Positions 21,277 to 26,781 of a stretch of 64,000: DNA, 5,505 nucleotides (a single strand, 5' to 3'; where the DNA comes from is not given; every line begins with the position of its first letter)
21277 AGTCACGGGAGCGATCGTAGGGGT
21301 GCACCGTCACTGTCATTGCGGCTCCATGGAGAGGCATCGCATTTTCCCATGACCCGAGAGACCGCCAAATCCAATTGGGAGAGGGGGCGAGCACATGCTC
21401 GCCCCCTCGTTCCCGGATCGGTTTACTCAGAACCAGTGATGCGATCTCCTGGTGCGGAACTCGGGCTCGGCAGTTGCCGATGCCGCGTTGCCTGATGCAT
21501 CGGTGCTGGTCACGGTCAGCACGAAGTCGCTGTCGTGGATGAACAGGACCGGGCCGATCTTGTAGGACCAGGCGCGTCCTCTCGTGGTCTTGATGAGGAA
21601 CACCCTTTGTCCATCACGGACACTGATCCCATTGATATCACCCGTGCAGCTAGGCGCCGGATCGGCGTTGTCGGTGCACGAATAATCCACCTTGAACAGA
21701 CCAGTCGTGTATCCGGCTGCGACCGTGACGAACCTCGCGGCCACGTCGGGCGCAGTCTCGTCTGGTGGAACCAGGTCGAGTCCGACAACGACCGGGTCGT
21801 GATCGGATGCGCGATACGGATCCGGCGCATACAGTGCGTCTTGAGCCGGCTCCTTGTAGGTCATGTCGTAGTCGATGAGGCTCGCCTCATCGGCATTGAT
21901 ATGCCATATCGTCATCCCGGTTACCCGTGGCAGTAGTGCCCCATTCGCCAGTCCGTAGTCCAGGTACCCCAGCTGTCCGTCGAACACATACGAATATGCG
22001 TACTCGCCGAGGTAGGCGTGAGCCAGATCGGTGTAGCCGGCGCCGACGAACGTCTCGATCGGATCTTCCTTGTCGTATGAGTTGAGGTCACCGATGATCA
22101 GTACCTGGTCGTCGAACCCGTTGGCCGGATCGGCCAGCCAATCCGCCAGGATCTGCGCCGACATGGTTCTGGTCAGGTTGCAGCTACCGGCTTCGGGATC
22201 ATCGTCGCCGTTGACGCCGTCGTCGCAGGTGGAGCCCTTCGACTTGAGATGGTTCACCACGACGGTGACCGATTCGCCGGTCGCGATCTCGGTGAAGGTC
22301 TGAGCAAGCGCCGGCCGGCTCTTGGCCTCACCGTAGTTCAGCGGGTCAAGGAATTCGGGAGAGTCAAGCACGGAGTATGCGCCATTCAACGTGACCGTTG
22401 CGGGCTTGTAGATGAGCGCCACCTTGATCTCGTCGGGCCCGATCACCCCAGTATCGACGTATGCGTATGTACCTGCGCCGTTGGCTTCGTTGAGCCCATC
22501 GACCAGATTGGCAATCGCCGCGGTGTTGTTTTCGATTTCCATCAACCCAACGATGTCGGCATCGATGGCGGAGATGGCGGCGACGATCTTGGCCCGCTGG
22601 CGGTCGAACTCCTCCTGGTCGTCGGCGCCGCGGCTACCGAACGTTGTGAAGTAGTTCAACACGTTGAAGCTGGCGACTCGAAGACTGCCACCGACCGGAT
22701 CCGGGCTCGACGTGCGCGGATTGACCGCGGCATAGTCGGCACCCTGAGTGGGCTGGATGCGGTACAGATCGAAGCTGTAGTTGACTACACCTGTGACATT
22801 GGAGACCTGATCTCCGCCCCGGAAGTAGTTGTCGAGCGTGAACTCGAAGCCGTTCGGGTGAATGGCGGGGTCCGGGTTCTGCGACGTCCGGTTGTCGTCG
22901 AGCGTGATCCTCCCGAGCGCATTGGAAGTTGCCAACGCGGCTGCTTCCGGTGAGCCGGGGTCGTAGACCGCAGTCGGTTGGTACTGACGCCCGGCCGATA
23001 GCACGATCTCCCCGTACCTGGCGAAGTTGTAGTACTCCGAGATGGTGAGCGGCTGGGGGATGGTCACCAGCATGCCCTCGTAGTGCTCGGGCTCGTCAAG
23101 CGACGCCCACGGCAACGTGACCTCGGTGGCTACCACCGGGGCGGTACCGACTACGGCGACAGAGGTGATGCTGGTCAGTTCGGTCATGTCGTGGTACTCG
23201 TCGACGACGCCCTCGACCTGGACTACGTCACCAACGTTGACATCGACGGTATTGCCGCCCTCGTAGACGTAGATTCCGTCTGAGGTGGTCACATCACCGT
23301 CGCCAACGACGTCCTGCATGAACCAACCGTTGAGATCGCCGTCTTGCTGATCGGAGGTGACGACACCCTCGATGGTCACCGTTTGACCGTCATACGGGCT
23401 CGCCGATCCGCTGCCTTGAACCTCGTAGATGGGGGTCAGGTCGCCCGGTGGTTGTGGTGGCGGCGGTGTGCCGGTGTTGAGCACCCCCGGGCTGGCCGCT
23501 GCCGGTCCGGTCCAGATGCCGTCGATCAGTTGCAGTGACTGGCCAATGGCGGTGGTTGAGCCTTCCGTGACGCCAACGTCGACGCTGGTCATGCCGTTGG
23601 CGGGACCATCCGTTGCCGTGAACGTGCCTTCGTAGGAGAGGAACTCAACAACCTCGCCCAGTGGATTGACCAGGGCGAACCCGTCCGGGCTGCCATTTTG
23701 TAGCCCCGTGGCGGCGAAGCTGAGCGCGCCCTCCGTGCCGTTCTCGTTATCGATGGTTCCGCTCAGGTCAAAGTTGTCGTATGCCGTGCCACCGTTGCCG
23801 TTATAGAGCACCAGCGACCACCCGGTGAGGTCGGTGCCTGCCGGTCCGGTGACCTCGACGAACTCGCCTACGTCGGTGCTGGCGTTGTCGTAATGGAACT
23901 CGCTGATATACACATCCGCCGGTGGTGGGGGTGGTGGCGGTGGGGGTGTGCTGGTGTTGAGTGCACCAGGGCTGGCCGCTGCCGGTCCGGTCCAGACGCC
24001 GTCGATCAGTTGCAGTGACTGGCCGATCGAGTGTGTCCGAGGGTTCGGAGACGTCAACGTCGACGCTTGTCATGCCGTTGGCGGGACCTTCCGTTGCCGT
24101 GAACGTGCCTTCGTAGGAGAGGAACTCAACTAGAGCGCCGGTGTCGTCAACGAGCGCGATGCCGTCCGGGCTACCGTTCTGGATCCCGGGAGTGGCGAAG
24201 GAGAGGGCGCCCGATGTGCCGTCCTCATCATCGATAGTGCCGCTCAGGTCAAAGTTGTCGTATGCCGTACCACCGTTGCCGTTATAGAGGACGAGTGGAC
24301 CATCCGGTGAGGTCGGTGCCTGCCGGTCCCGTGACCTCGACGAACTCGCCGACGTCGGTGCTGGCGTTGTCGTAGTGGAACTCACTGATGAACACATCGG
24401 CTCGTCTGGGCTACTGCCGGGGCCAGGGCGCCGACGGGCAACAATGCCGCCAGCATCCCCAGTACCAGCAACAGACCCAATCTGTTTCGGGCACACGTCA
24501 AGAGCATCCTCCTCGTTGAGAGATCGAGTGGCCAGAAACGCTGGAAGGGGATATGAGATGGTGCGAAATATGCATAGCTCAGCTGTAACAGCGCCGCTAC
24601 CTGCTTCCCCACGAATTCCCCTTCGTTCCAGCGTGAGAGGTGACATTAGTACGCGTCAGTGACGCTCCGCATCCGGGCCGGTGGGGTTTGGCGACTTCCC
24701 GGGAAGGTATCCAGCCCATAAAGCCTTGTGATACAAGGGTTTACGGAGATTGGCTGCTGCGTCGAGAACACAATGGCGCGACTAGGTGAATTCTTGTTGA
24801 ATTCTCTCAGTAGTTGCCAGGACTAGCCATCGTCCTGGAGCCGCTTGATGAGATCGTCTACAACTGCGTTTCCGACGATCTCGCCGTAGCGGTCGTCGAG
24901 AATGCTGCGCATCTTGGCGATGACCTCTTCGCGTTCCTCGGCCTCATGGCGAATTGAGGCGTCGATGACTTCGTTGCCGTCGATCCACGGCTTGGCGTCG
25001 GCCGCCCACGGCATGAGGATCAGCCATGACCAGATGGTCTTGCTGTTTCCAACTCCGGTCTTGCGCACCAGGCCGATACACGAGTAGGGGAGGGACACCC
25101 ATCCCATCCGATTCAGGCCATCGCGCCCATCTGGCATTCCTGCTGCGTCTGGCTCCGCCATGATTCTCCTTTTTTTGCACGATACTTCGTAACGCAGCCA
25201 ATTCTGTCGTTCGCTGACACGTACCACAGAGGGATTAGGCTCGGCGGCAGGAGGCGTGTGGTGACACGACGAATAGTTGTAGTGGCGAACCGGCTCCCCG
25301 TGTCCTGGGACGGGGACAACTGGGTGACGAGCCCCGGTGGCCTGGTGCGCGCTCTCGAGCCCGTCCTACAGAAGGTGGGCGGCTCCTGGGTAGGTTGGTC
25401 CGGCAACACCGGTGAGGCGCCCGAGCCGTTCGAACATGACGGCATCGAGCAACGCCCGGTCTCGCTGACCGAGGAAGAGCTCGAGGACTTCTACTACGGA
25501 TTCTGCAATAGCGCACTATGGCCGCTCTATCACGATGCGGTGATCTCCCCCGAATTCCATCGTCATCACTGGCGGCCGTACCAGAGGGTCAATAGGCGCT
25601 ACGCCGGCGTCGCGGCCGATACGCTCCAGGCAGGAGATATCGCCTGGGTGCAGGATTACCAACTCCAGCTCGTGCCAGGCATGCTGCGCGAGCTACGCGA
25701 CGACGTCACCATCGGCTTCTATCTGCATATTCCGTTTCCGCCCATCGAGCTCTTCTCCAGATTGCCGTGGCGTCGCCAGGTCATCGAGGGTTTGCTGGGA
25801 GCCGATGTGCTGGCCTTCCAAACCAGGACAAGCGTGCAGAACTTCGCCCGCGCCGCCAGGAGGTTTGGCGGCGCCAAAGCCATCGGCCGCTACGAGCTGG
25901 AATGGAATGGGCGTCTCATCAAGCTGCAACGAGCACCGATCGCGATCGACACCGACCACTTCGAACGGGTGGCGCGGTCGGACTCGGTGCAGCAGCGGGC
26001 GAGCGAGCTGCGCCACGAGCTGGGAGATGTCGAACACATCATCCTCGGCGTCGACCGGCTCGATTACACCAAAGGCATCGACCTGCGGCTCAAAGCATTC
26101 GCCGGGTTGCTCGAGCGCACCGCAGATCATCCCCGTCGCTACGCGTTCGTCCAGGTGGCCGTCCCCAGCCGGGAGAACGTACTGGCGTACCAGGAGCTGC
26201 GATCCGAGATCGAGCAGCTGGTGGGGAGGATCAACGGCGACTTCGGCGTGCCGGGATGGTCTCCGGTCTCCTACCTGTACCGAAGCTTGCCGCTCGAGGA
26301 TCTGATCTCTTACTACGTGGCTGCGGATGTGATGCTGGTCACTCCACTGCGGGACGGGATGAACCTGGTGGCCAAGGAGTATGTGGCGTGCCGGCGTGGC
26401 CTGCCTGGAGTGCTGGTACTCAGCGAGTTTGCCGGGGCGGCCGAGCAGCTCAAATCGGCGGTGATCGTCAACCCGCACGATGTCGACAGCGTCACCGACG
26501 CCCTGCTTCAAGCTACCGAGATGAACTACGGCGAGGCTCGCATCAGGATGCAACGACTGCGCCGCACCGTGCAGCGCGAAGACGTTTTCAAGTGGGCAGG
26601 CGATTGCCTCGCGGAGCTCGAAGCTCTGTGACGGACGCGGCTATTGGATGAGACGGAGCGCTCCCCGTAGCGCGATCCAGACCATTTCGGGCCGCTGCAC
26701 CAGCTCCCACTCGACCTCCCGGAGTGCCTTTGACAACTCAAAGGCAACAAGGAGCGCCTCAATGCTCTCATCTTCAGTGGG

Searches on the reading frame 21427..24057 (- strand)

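Call 26: search_protein_families(library=pfam, proteins=[window:21427-24057:-], max_evalue=0.00001)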
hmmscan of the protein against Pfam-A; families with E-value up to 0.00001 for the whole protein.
window:21427-24057:- (876 aa): 2 families
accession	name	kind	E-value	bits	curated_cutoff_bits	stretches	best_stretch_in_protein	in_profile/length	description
PF03372.29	Exo_endo_phos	-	2.7e-09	37.5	24.5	1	462-753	1-225/225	Endonuclease/Exonuclease/phosphatase family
PF00932.25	LTD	-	1.4e-06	29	34.3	0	43-95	2-64/109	Lamin Tail Domain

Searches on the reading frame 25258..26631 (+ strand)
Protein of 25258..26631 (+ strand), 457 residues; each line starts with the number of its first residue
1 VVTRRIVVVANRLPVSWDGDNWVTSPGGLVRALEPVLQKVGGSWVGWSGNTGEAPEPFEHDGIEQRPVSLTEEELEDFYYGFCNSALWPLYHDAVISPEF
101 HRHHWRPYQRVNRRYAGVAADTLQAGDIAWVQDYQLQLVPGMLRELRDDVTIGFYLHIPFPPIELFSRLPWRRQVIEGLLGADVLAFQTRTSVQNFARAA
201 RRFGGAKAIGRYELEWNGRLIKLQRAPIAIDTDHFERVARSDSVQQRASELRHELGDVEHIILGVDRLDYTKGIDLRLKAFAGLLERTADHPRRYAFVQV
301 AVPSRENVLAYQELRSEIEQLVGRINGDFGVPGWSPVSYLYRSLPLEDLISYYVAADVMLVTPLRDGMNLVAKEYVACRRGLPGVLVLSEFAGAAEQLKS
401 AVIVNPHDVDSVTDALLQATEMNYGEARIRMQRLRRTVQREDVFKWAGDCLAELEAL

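Call 26: search_protein_families(library=pfam, proteins=[window:25258-26631:+], max_evalue=0.00001)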
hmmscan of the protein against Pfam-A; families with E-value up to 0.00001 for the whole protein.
window:25258-26631:+ (457 aa): 2 families
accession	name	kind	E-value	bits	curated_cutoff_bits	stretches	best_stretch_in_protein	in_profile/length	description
PF00982.27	Glyco_transf_20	-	1.8e-136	456.1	32.5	1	6-455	3-472/473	Glycosyltransferase family 20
PF00534.26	Glycos_transf_1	-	1.2e-06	28.6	26.4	0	344-429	81-163/172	Glycosyl transferases group 1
